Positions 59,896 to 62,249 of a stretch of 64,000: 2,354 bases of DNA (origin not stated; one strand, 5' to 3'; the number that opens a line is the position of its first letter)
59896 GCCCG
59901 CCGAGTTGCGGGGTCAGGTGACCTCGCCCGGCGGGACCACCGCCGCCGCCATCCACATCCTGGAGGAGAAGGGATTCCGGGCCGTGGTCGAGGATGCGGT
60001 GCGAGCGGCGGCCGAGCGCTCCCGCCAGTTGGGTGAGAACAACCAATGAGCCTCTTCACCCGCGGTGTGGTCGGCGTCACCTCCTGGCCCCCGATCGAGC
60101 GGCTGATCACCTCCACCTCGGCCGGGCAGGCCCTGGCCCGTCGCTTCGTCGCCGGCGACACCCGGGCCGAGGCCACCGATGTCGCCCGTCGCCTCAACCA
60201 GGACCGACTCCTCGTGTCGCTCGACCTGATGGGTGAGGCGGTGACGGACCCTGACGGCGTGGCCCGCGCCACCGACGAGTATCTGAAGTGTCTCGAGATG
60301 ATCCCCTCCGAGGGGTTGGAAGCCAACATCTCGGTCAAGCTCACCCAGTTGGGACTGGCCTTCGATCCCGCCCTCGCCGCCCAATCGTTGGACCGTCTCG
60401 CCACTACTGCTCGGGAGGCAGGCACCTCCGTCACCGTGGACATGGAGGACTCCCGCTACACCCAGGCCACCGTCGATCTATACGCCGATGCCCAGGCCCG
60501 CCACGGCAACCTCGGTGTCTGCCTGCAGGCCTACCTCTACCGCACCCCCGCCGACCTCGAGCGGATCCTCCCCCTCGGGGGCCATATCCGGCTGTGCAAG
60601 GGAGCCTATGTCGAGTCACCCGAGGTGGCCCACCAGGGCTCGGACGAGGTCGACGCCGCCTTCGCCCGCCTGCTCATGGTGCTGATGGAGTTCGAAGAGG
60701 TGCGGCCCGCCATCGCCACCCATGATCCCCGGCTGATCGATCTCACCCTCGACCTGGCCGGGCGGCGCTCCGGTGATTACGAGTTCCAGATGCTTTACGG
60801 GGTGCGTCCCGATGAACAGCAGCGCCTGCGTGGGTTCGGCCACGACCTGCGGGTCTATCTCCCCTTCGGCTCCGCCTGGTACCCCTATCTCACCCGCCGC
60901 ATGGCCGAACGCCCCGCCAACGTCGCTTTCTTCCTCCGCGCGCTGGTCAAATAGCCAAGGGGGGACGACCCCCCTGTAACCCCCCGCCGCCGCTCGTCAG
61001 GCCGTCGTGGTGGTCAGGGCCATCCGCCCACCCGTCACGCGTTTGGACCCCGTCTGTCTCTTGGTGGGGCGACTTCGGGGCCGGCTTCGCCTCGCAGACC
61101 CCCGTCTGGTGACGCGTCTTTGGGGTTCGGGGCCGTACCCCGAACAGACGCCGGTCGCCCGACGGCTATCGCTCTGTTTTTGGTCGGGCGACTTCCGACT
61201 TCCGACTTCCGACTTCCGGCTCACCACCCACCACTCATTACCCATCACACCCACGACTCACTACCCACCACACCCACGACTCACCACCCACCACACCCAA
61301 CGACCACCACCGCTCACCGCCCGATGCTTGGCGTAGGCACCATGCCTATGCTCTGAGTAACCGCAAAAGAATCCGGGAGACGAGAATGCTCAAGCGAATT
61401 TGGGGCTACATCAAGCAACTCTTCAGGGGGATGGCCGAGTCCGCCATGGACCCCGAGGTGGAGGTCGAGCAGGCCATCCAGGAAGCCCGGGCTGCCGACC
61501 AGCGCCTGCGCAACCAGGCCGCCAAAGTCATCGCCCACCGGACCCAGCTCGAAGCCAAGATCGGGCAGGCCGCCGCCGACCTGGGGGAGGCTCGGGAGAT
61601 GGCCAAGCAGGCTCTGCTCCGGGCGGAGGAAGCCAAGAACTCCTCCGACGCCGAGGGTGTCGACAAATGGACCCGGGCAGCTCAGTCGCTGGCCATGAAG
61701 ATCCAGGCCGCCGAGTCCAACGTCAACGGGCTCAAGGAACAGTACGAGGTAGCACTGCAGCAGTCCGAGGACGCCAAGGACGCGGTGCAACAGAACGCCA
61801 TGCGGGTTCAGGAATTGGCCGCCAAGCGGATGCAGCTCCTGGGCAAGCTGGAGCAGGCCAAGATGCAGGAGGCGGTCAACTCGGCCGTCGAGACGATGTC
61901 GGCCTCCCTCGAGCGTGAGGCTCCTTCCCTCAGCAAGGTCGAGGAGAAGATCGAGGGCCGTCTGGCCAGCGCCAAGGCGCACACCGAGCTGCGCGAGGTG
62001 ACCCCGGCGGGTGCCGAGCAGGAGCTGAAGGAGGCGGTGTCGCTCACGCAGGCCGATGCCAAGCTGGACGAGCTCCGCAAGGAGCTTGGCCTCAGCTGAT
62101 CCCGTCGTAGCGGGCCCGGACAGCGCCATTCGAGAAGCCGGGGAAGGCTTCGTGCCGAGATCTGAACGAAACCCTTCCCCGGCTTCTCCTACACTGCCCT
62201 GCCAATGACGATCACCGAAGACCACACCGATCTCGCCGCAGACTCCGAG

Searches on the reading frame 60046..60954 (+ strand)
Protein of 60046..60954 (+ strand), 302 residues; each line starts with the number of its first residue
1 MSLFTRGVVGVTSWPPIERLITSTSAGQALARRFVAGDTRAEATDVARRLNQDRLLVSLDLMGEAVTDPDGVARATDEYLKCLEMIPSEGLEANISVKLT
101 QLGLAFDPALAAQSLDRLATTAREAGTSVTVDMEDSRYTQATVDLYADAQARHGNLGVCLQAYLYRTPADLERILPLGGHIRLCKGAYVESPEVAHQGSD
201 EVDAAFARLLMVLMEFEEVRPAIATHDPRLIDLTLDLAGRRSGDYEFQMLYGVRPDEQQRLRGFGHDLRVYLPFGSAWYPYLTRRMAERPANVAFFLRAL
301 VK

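Call 65: search_protein_families(library=pfam, proteins=[window:60046-60954:+])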
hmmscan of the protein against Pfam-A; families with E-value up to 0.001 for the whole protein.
window:60046-60954:+ (302 aa): 1 family
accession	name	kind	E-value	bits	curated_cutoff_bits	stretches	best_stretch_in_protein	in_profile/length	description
PF01619.24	Pro_dh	-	7.6e-31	108.1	27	1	46-295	4-275/278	Proline dehydrogenase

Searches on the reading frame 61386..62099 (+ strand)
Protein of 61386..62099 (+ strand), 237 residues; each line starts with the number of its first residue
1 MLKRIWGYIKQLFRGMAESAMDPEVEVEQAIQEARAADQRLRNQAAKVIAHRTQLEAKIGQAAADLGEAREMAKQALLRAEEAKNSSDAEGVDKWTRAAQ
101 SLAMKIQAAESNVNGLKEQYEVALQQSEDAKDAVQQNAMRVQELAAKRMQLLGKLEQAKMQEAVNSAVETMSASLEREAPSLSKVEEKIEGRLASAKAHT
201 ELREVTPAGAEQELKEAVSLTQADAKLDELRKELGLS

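Call 65: search_protein_families(library=pfam, proteins=[window:61386-62099:+])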
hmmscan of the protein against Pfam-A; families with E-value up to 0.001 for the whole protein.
window:61386-62099:+ (237 aa): 1 family
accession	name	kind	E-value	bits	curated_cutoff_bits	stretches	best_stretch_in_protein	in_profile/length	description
PF04012.17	PspA_IM30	-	8.2e-28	97.9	33.9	1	2-234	3-218/220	PspA/IM30 family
